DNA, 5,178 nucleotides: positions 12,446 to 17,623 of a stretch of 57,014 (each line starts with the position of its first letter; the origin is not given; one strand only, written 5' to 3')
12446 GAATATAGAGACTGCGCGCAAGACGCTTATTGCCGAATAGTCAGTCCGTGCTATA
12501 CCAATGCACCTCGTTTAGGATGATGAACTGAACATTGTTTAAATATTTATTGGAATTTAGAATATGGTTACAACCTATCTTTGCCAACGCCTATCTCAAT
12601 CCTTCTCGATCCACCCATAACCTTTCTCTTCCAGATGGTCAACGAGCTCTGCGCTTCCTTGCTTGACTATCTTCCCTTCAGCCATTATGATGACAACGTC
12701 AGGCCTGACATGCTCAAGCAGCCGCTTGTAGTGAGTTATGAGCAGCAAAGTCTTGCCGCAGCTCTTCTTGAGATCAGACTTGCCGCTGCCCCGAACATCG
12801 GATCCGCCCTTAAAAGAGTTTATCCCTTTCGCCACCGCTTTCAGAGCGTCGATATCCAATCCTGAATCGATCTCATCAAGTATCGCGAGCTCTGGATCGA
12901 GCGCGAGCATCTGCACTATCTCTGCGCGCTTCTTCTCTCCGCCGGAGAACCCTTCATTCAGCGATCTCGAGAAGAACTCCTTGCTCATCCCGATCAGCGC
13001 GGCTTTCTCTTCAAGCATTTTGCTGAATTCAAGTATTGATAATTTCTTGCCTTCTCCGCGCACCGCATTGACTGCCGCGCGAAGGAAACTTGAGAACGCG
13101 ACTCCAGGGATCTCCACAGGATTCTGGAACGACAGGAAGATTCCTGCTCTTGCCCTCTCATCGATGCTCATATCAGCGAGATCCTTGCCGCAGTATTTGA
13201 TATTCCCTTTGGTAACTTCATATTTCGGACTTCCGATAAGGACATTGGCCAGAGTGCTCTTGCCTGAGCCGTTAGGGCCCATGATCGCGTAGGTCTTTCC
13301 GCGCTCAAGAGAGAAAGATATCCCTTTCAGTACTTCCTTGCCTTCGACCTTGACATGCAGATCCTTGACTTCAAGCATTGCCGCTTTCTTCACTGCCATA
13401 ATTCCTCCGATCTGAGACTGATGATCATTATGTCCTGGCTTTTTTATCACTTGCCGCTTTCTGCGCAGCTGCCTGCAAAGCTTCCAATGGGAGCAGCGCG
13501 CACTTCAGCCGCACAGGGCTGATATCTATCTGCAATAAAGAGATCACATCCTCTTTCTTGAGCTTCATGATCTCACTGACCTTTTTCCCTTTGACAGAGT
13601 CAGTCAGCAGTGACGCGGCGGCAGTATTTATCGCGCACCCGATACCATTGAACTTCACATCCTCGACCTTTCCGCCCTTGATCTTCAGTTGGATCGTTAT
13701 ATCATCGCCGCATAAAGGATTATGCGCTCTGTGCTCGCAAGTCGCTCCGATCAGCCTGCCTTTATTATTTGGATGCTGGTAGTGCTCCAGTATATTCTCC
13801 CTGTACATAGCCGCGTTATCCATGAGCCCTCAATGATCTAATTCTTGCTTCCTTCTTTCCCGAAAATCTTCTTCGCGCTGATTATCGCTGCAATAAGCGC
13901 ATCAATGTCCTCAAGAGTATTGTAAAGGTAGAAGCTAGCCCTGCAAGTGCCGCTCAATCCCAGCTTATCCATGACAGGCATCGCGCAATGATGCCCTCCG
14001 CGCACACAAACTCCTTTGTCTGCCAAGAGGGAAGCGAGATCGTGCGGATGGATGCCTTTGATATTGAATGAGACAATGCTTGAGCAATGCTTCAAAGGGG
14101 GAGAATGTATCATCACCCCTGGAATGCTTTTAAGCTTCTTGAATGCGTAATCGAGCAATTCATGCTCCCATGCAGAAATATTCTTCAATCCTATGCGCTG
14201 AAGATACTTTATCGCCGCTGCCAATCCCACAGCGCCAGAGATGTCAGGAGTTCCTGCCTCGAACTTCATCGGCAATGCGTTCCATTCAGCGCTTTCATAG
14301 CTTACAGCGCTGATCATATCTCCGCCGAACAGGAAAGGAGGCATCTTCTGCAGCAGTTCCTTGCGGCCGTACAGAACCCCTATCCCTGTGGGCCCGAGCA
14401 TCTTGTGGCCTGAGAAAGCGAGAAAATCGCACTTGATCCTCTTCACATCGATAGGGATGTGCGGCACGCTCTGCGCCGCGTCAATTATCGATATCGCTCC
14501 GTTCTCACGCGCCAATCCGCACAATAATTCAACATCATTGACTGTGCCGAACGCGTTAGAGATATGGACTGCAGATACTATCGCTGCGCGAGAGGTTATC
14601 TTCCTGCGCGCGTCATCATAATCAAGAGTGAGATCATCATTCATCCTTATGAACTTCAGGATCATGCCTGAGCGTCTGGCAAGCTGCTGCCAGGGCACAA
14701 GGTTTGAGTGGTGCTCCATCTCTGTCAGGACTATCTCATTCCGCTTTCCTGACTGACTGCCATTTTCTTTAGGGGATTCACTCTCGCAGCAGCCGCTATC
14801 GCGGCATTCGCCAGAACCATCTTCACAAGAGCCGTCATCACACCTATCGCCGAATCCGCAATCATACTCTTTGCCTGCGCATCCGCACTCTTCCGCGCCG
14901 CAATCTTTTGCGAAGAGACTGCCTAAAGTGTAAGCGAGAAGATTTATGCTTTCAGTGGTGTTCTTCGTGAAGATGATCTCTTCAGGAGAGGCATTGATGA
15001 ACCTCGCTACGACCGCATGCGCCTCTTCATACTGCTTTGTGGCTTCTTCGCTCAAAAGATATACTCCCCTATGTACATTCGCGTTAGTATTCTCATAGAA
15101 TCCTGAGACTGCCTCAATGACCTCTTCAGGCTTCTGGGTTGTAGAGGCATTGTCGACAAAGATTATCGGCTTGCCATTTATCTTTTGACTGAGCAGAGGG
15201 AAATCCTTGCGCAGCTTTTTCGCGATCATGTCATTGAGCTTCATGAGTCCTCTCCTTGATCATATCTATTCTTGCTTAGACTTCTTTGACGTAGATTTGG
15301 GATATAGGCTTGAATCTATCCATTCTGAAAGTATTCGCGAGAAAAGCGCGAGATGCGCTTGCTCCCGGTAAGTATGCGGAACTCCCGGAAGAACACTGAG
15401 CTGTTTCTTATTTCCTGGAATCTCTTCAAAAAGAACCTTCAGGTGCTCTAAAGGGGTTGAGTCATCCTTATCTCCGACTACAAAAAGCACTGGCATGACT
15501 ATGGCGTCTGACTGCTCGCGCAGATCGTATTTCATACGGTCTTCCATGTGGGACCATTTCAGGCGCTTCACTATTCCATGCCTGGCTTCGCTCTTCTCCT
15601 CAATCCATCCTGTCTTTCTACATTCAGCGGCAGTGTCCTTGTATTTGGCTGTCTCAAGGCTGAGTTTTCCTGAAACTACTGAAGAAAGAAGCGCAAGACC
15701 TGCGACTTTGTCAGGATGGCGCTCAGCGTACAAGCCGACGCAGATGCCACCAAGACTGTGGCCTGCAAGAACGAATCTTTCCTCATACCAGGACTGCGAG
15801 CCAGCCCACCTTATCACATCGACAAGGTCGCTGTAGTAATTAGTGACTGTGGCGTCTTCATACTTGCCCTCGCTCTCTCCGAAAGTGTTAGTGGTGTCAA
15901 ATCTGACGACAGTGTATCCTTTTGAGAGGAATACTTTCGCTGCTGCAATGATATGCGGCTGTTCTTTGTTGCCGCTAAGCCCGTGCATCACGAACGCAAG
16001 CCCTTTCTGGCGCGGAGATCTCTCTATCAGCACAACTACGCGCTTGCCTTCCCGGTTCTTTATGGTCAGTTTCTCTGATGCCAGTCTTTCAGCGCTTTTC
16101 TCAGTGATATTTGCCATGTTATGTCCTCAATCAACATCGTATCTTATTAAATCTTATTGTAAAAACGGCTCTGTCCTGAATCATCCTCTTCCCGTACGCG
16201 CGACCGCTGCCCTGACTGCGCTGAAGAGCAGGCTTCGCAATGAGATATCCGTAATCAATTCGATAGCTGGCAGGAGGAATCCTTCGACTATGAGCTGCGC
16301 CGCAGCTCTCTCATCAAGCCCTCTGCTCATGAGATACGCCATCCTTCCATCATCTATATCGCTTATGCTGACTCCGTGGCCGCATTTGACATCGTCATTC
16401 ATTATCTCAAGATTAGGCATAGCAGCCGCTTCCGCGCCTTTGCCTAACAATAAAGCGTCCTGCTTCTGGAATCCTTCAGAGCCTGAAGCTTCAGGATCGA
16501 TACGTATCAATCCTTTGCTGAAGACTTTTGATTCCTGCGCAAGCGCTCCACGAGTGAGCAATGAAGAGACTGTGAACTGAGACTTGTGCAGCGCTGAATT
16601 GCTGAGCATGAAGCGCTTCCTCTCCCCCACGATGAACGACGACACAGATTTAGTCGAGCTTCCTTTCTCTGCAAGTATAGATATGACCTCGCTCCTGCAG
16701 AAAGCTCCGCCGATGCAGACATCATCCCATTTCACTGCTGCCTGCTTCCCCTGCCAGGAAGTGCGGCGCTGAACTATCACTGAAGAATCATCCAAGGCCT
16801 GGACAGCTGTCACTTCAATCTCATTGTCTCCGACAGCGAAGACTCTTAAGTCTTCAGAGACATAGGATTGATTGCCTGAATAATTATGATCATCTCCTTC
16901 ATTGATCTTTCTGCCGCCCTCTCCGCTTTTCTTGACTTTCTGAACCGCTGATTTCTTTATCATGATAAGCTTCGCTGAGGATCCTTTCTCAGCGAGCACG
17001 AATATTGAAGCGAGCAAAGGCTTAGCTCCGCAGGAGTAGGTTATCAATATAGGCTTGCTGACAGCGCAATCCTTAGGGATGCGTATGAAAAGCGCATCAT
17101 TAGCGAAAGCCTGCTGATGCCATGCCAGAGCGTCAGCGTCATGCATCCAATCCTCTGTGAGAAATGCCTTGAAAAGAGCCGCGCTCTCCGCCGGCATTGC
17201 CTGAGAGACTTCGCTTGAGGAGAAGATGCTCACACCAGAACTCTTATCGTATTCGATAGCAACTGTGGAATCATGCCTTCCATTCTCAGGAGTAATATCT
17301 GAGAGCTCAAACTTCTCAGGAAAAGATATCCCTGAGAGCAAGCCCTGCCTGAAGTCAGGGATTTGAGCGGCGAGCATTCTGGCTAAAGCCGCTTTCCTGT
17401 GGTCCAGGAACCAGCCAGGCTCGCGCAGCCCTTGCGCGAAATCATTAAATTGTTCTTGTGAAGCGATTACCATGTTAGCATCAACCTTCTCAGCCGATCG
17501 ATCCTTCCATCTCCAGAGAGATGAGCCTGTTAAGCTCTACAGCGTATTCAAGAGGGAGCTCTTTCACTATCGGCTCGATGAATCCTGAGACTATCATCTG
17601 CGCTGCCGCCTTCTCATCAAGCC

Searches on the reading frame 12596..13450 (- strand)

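Call 46: search_protein_families(library=pfam, proteins=[window:12596-13450:-], max_evalue=0.001)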
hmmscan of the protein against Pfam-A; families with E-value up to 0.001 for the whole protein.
window:12596-13450:- (284 aa): 4 families
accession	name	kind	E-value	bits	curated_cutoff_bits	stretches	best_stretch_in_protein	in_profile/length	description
PF00005.33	ABC_tran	-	1e-23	84.9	25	1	41-193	1-134/137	ABC transporter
PF02463.25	SMC_N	-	1.9e-05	24.6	40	1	53-212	26-185/220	RecF/RecN/SMC N terminal domain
PF03193.22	RsgA_GTPase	-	7.6e-05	23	30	1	22-80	78-135/174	RsgA GTPase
PF13304.12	AAA_21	-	0.00025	21.7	27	0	55-70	3-18/304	AAA domain, putative AbiEii toxin, Type IV TA system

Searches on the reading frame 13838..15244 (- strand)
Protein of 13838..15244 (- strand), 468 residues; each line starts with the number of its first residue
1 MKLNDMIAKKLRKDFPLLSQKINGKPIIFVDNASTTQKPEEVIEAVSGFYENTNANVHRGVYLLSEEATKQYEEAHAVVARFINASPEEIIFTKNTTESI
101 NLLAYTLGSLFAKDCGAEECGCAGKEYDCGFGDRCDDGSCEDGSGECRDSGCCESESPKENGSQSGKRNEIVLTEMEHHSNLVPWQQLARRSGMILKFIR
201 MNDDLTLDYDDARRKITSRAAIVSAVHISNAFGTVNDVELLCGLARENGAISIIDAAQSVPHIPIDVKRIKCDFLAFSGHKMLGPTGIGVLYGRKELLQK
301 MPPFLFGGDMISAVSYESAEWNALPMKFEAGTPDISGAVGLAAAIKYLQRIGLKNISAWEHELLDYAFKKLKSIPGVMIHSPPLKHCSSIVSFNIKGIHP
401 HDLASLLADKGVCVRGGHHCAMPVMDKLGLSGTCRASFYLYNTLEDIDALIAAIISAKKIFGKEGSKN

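Call 13: search_protein_families(library=pfam, proteins=[window:13838-15244:-], max_evalue=0.0001)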
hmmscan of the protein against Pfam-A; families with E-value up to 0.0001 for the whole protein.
window:13838-15244:- (468 aa): 1 family
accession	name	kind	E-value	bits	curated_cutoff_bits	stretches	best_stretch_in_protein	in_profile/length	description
PF00266.25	Aminotran_5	-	6.3e-141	470.1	21.5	2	165-450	85-371/371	Aminotransferase class-V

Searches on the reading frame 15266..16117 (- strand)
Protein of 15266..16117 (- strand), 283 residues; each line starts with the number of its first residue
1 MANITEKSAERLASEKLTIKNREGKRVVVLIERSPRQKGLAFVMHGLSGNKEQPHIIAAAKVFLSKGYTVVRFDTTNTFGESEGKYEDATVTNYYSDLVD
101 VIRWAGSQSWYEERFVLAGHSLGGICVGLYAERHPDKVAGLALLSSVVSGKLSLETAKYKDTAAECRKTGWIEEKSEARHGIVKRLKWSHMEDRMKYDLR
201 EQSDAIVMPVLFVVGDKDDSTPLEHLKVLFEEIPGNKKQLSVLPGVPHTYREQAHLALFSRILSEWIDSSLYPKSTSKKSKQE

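Call 46: search_protein_families(library=pfam, proteins=[window:15266-16117:-], max_evalue=0.001)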
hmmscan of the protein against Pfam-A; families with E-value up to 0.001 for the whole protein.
window:15266-16117:- (283 aa): 8 families
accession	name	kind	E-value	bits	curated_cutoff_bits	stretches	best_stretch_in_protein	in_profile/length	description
PF12146.15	Hydrolase_4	-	8.5e-17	61.7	27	1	38-166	4-129/239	Serine aminopeptidase, S33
PF00561.26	Abhydrolase_1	-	1.3e-14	54.9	25.8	1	44-148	6-103/245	alpha/beta hydrolase fold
PF02129.25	Peptidase_S15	-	1.9e-12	47.9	23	1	27-150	19-132/262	X-Pro dipeptidyl-peptidase (S15 family)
PF00326.27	Peptidase_S9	-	2e-10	41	22.6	1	61-258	8-197/213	Prolyl oligopeptidase family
PF12697.13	Abhydrolase_6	-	7.2e-07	30.5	26.3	1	63-248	23-204/217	Alpha/beta hydrolase family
PF12695.13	Abhydrolase_5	-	1.9e-05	25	27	1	113-149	57-92/164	Alpha/beta hydrolase family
PF00756.26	Esterase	-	0.00038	20.8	22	1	82-238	86-214/251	Putative esterase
PF01738.24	DLH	-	0.00058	20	21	0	202-252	138-190/217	Dienelactone hydrolase family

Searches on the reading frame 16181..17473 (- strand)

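Call 13: search_protein_families(library=pfam, proteins=[window:16181-17473:-], max_evalue=0.0001)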
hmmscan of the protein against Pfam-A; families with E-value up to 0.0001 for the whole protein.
window:16181-17473:- (430 aa): 1 family
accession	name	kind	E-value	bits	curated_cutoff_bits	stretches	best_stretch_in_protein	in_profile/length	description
PF01458.23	SUFBD_core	-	8.3e-44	150.2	27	1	200-399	33-232/232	SUF system FeS cluster assembly, SufBD core domain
